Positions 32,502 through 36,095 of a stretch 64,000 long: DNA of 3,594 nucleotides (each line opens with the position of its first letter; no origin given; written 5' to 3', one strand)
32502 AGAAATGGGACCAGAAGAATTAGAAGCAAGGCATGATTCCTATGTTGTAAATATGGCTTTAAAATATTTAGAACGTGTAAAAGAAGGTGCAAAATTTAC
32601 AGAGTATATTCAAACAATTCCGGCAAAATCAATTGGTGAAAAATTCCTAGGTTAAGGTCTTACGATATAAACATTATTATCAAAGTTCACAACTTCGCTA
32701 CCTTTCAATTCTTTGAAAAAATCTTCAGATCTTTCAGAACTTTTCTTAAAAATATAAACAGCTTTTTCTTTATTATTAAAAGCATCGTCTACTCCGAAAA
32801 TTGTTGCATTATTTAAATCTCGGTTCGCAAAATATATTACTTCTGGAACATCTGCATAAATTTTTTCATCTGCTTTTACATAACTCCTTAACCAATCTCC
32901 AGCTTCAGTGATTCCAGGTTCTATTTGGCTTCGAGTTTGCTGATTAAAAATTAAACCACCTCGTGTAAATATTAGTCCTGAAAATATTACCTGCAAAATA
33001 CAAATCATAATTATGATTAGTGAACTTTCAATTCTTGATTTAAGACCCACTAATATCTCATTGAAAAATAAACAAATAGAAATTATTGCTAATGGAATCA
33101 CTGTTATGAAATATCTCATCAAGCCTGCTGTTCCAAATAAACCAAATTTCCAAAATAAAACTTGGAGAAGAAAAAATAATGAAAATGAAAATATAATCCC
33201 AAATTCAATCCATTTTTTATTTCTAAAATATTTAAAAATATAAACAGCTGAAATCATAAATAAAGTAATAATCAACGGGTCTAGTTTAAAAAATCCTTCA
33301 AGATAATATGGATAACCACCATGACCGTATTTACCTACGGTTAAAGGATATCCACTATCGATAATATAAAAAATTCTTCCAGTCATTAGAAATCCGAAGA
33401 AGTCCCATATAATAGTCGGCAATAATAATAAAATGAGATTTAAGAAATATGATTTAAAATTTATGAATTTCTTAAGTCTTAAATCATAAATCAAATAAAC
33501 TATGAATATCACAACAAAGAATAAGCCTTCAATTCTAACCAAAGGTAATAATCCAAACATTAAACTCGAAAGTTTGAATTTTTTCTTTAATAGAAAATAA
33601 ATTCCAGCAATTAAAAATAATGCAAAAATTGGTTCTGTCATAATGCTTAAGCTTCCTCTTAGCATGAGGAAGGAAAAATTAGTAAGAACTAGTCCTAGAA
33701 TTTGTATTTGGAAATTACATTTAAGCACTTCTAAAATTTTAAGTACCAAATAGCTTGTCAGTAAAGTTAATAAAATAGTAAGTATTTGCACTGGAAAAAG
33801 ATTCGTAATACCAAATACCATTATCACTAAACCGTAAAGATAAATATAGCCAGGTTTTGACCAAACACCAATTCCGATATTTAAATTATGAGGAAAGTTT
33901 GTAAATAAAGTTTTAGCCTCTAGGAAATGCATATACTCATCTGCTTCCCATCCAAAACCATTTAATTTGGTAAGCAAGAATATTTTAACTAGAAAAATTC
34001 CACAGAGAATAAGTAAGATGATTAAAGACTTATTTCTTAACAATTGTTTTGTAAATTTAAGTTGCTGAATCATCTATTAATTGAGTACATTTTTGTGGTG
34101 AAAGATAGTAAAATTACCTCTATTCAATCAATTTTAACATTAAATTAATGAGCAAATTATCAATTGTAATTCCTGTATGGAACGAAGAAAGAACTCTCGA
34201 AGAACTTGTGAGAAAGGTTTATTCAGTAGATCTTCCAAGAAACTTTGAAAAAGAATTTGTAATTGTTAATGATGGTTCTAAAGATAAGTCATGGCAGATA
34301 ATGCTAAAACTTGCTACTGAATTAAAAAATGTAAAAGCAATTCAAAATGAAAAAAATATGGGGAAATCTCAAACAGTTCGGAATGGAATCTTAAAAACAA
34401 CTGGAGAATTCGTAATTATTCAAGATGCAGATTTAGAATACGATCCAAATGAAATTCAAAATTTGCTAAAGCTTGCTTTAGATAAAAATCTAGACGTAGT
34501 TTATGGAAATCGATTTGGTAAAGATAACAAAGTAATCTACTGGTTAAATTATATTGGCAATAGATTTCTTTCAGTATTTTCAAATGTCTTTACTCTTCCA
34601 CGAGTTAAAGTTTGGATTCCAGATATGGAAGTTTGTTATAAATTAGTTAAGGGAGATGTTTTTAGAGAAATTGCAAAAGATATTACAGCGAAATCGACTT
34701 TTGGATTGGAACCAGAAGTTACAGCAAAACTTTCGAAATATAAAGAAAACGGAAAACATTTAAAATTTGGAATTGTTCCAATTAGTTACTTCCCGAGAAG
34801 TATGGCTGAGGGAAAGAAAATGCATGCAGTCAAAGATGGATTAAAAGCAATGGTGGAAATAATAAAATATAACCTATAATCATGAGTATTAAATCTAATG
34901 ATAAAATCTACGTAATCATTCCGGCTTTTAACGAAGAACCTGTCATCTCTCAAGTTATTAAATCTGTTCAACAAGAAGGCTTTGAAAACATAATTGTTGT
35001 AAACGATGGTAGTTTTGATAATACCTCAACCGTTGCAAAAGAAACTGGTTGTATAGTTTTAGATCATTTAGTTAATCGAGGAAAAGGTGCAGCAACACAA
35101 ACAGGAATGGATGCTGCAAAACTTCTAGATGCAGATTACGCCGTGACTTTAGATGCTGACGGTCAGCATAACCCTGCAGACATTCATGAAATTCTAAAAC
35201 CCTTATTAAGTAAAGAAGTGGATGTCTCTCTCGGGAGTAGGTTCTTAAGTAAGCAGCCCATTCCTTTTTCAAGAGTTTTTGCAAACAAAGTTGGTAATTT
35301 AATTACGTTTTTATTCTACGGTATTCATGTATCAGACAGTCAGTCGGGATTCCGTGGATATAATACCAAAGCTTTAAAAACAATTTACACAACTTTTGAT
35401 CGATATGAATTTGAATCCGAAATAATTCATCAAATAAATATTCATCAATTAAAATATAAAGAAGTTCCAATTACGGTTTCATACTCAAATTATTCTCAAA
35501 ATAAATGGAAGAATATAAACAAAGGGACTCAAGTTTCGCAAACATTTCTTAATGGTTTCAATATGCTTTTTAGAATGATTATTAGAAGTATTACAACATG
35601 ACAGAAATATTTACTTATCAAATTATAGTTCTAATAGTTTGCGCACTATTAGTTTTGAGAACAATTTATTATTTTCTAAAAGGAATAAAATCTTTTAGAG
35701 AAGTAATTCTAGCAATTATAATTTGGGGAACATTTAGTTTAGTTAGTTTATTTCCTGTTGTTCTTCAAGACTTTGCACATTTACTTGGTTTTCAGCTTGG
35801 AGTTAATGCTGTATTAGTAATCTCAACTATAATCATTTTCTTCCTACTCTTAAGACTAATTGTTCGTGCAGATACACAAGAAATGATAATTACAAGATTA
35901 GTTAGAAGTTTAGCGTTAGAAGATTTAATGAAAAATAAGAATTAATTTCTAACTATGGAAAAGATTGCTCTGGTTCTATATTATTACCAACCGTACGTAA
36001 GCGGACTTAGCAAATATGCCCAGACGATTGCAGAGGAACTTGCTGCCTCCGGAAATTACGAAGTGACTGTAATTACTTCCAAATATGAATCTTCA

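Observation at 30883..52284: About 21 kb mosaic glycan biosynthesis/export island with frequent strand switches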

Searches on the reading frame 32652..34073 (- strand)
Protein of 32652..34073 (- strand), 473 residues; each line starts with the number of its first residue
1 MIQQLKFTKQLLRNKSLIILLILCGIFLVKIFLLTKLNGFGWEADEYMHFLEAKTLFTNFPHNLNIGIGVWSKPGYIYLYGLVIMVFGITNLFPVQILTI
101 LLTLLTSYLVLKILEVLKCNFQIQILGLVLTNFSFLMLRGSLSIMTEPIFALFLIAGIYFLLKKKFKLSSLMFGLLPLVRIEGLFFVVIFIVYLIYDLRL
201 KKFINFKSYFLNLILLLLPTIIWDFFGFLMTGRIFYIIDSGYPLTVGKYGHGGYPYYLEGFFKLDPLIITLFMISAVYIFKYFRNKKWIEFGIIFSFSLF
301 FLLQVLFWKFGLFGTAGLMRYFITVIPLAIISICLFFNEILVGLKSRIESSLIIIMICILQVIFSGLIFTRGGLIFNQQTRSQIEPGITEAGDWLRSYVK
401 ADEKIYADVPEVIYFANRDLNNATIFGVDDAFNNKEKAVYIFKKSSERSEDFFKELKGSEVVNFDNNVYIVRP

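Call 6: search_protein_families(library=pfam, proteins=[window:32652-34073:-], max_evalue=0.01)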
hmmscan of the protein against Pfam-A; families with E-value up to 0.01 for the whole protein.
window:32652-34073:- (473 aa): 0 families

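Call 9: search_protein_families(library=ncbifam, proteins=[window:32652-34073:-], max_evalue=0.01)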
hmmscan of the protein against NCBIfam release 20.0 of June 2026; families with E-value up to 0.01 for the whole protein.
window:32652-34073:- (473 aa): 2 families
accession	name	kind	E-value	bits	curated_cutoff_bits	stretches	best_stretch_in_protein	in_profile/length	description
NF046093.1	AZOBR_p60025_fam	subfamily_domain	0.00021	20.6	150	1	75-211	96-222/232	AZOBR_p60025 family cell surface glycopolymer formation protein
NF047440.1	LA3751_2_3_fam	subfamily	0.00044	19.2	200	1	76-235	85-248/460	LA_3751/LA_3752 family putative glycosyltransferase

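Call 26: search_solved_structures(query=window:32652-34073:-, max_evalue=1, show_alignments=1)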
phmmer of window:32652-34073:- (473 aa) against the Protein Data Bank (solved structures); distinct sequences matched with E-value up to 1: 0.

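Call 28: find_homologous_proteins(query=window:32652-34073:-)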
Query window:32652-34073:- (473 aa): 25 proteins with E <= 0.001 among 8000 candidates.
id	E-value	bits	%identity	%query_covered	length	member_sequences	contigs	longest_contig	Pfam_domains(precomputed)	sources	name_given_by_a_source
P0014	0.0e+0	1017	100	100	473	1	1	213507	-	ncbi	ncbi:MAG: hypothetical protein ABI721_04835 [Candidatus Dojkabacteria bacterium]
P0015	9.5e-206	703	68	98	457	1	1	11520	-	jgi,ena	-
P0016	7.6e-203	693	67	98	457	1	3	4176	-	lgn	-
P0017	1.1e-198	680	65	98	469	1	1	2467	PF01757.29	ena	-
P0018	2.5e-197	675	66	98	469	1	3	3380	-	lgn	-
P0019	1.5e-193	663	66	98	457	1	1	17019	-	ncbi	-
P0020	1.7e-191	656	68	91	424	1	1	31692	-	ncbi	ncbi:MAG: hypothetical protein ACMG57_03265 [Candidatus Dojkabacteria bacterium]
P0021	3.5e-118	414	47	98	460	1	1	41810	-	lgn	-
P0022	1.7e-109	385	44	93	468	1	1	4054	PF02366.25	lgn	-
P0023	1.2e-108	383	42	96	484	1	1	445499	-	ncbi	-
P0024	1.5e-94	336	42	93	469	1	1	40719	-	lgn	-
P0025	1.8e-80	290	37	94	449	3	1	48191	-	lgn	-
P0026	1.0e-79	287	35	98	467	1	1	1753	-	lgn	-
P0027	9.0e-78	281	36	97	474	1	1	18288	-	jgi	jgi:hypothetical protein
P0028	1.1e-76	277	36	99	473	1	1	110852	-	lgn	-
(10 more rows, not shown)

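Call 29: find_encoding_contigs(protein=P0020, flank=10000, max_places=2)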
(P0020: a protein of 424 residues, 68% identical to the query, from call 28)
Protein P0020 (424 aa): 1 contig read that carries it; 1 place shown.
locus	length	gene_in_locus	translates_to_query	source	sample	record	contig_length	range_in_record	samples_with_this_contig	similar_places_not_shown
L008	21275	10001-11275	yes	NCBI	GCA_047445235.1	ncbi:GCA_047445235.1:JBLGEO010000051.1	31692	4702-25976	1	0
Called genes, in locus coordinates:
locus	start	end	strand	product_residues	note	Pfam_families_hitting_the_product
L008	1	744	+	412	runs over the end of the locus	PF00005:ABC_tran, PF14524:Wzt_C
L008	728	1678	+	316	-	PF05050:Methyltransf_21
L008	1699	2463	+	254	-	PF13489:Methyltransf_23, PF13847:Methyltransf_31 (weak), PF08241:Methyltransf_11, PF08242:Methyltransf_12 (weak), PF13649:Methyltransf_25 (weak)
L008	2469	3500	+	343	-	PF00535:Glycos_transf_2, PF10111:Glyco_tranf_2_2, PF13641:Glyco_tranf_2_3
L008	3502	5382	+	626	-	PF00535:Glycos_transf_2, PF20102:DUF6492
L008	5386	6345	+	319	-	-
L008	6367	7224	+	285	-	PF05050:Methyltransf_21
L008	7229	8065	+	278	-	PF00535:Glycos_transf_2, PF10111:Glyco_tranf_2_2, PF13506:Glyco_transf_21 (faint), PF13641:Glyco_tranf_2_3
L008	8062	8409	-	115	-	PF10066:DUF2304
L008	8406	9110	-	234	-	PF00535:Glycos_transf_2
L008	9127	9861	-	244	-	PF00535:Glycos_transf_2, PF10111:Glyco_tranf_2_2 (weak), PF13641:Glyco_tranf_2_3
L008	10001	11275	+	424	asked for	-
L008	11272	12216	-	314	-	PF00535:Glycos_transf_2, PF13641:Glyco_tranf_2_3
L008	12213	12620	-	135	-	PF01243:PNPOx_N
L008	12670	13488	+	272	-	-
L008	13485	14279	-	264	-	PF00535:Glycos_transf_2, PF13641:Glyco_tranf_2_3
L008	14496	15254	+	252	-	-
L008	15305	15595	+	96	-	PF01176:eIF-1a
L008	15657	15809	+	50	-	PF00444:Ribosomal_L36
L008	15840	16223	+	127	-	PF00416:Ribosomal_S13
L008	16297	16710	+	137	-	PF00411:Ribosomal_S11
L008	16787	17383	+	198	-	PF00163:Ribosomal_S4, PF01479:S4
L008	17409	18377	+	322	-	PF01193:RNA_pol_L, PF01000:RNA_pol_A_bac, PF03118:RNA_pol_A_CTD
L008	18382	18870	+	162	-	PF01196:Ribosomal_L17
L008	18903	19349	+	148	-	PF00572:Ribosomal_L13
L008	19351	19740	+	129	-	PF00380:Ribosomal_S9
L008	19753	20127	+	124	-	PF08378:NERD (weak), PF02021:UPF0102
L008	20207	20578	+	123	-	-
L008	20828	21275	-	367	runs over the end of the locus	PF02463:SMC_N, PF13175:AAA_15 (weak), PF13476:AAA_23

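Call 30: find_encoding_contigs(protein=P0019, flank=10000, max_places=2)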
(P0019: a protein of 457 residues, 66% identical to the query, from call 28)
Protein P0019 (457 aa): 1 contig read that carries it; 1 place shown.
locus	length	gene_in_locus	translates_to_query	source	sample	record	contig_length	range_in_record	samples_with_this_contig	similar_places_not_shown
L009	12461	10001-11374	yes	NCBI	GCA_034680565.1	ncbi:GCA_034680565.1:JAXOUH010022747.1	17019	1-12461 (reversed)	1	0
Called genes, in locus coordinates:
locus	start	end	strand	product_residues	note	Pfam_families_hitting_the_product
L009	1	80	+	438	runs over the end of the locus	PF00535:Glycos_transf_2, PF13641:Glyco_tranf_2_3 (weak)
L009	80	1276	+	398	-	PF00534:Glycos_transf_1, PF13692:Glyco_trans_1_4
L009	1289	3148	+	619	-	-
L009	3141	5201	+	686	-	-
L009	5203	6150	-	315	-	PF00535:Glycos_transf_2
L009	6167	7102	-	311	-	PF01073:3Beta_HSD, PF01370:Epimerase, PF02719:Polysacc_synt_2 (faint), PF04321:RmlD_sub_bind, PF16363:GDP_Man_Dehyd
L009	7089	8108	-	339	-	PF01370:Epimerase, PF04321:RmlD_sub_bind (weak), PF16363:GDP_Man_Dehyd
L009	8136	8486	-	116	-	PF10066:DUF2304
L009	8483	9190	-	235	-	PF00535:Glycos_transf_2, PF13641:Glyco_tranf_2_3 (weak)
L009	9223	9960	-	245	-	PF00535:Glycos_transf_2, PF10111:Glyco_tranf_2_2 (weak), PF13641:Glyco_tranf_2_3, PF09711:Cas_Csn2 (weak)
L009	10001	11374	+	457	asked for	-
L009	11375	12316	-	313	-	PF00535:Glycos_transf_2, PF13641:Glyco_tranf_2_3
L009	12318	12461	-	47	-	?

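Call 33: find_related_loci(query=A2, collection=genome_contigs, flank=10000)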
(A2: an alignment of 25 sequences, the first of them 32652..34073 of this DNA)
Query A2 (473 aa) in genome_contigs; peptide patterns used: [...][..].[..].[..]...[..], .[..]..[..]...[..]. (x = any residue, [..] = any of these).
34 stretches matched a pattern; 12 encode a relative of the query (tblastn E <= 1e-3); 11 distinct loci.
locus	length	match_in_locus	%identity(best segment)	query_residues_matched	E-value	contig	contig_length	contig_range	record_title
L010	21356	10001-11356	67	10-471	0e+0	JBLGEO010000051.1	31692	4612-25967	MAG: Candidatus Dojkabacteria bacterium isolate cluster3_bin.91 cluster3_bin.91_NODE_4137, whole genome shotgun sequence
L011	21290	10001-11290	38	38-470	2e-82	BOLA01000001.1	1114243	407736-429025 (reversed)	Patescibacteria group bacterium BroJett037 DNA, sequence1, whole genome shotgun sequence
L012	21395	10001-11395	42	9-460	1e-115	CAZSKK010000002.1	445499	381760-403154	MAG TPA_asm: uncultured Candidatus Saccharibacteria bacterium isolate binchicken_co130_48 genome assembly, contig: NODE_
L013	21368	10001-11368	35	12-470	3e-72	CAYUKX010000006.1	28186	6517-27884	MAG TPA_asm: uncultured Candidatus Saccharibacteria bacterium isolate SRP107338_co1_190 genome assembly, contig: NODE_13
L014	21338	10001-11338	34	42-470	6e-71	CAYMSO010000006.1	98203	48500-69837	MAG TPA_asm: uncultured Candidatus Saccharibacteria bacterium isolate binchicken_co130_46 genome assembly, contig: NODE_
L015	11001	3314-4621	29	12-422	3e-55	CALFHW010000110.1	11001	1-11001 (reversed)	MAG TPA_asm: uncultured bacterium isolate SRR5576004_bin.38_CONCOCT_v1.1_MAG genome assembly, contig: ERZ795037.6669, wh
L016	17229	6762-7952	30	33-426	5e-54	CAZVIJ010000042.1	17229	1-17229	MAG TPA_asm: uncultured Candidatus Saccharibacteria bacterium isolate SRP257259_co1_129 genome assembly, contig: NODE_41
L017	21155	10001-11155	30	20-419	2e-50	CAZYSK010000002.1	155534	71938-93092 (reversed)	MAG TPA_asm: uncultured Anaerolineales bacterium isolate binchicken_co334_204 genome assembly, contig: NODE_86_length_15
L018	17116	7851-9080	34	30-423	8e-64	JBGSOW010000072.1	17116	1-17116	MAG: Candidatus Dojkabacteria bacterium isolate JTS-AC29 k141_455029, whole genome shotgun sequence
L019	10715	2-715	34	186-425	2e-32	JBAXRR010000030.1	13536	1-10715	MAG: bacterium isolate ELA588 MAG588_30, whole genome shotgun sequence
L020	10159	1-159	48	23-73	1e-8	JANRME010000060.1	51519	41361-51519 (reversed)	MAG: Saprospiraceae bacterium isolate bins.38 k141_4710413, whole genome shotgun sequence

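Call 44: predict_structure(alignment_id=A2)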
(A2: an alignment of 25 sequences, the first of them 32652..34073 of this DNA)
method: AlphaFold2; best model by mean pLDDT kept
length: 473 residues; sequences in the alignment: 25
mean_pLDDT: 89.5   pTM: 0.89
mean pLDDT of the five models: 89.5, 88.2, 87.9, 87.4, 86.9
residues with pLDDT >= 90: 322; 70-90: 119; 50-70: 31; < 50: 1
segments of 3 or more residues with pLDDT < 50: none
pLDDT, mean of each block of 10 residues (from residue 1): 65 84 97 86 85 93 91 93 95 94 97 95 96 92 92 98 96 96 93 91 83 97 95 90 79 89 91 87 75 90 91 74 93 93 87 95 88 59 82 96 94 95 93 94 88 88 92 91
secondary structure, 60 per line:
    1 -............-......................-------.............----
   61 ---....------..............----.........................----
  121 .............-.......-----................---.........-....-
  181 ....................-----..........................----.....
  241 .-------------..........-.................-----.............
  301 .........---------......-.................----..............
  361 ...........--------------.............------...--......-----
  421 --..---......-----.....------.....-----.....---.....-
elements in order: H2-13 H15-36 H44-56 H64-67 H74-87 H92-116 H121-133 H135-141 H147-162 H166-174 H176-179 H181-200 H206-231 H236-241 H255-264 H266-282 H288-309 H319-324 H326-342 H347-371 H386-398 E405-407 H410-415 H428-433 E439-443 H450-454 E460-464 E468-472

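Call 49: fold_search(model_id=the predicted structure, library=pdb)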
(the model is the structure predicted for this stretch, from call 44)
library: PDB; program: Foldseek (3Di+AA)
matches with E <= 10: 214; with E <= 0.001: 14
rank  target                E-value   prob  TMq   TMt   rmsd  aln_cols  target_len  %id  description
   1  6ezn_F                6.4e-06  1.00  0.61  0.47   9.9       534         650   14  Cryo-EM structure of the yeast oligosaccharyltransferase (OST) complex (released 2018-01-17)
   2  8age_A                1.8e-05  1.00  0.59  0.45   9.8       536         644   15  Structure of yeast oligosaccharylransferase complex with acceptor peptide bound (released 2022-12-07)
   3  6s7o_A                3.6e-05  1.00  0.57  0.43   9.4       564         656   13  Cryo-EM structure of human oligosaccharyltransferase complex OST-A (released 2019-12-18)
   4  8b6l_I                7.7e-05  1.00  0.52  0.39  10.1       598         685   13  Subtomogram average of the human Sec61-TRAP-OSTA-translocon (released 2022-12-07)
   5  5ezm                  9.1e-05  1.00  0.64  0.57  10.0       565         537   10  Crystal Structure of ArnT from Cupriavidus metallidurans in the apo state (released 2016-02-17)
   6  5f15                  1.3e-04  1.00  0.63  0.56  10.8       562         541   10  Crystal Structure of ArnT from Cupriavidus metallidurans bound to Undecaprenyl phosphate (released 2016-02-17)
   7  8agc_A                1.8e-04  1.00  0.59  0.42  10.3       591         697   15  Structure of yeast oligosaccharylransferase complex with lipid-linked oligosaccharide and non-acceptor peptide bound (released 2022-12-07)
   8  6c26_A                2.3e-04  1.00  0.63  0.48  10.1       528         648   14  The Cryo-EM structure of a eukaryotic oligosaccharyl transferase complex (released 2018-01-31)
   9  6s7t_A                2.7e-04  1.00  0.62  0.44  10.2       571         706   13  Cryo-EM structure of human oligosaccharyltransferase complex OST-B (released 2019-12-18)
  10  8agb_A                2.9e-04  1.00  0.58  0.44  11.9       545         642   14  Structure of yeast oligosaccharylransferase complex with lipid-linked oligosaccharide bound (released 2022-12-07)
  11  9n9j_I                3.3e-04  1.00  0.59  0.42   9.8       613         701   14  Structure of a GRP94 folding intermediate engaged with a CCDC134- and FKBP11-bound secretory translocon (released 2025-11-19)
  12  9s6u_A                5.4e-04  1.00  0.56  0.50   6.2       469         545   13  Ternary cryo-EM structure of human ALG9 with Dol25-PP-GlcNAc2Man8, Dol25-P-Man and Fab (released 2026-03-18)
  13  5ogl_A                7.0e-04  1.00  0.51  0.37   8.7       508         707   11  Structure of bacterial oligosaccharyltransferase PglB in complex with an acceptor peptide and an lipid-linked oligosac (released 2017-10-25)
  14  3rce_A                9.0e-04  1.00  0.56  0.41   8.2       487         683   10  Bacterial oligosaccharyltransferase PglB (released 2011-06-15)
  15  7zlh_A                1.8e-03  1.00  0.52  0.40  10.4       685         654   11  Cryo-EM structure of C-mannosyltransferase CeDPY19, in apo state, bound to CMT2-Fab and anti-Fab nanobody (released 2023-01-11)
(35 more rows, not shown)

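Call 61: search_protein_families(library=pfam, proteins=[window:32652-34073:-], max_evalue=0.1)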
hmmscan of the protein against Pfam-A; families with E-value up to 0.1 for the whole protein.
window:32652-34073:- (473 aa): 0 families

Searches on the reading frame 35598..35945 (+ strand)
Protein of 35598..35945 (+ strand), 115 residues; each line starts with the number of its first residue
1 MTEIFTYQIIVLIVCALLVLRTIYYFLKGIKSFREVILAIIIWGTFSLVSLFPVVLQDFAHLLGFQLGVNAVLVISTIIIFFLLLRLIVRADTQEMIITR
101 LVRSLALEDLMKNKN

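Call 6: search_protein_families(library=pfam, proteins=[window:35598-35945:+], max_evalue=0.01)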
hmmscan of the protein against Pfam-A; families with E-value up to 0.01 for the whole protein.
window:35598-35945:+ (115 aa): 1 family
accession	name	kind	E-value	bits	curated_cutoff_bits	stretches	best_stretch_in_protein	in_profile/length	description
PF10066.14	DUF2304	-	4.9e-15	56.1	25.5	1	7-108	2-103/106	Uncharacterized conserved protein (DUF2304)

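Call 9: search_protein_families(library=ncbifam, proteins=[window:35598-35945:+], max_evalue=0.01)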
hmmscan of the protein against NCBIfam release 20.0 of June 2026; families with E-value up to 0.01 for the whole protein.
window:35598-35945:+ (115 aa): 0 families
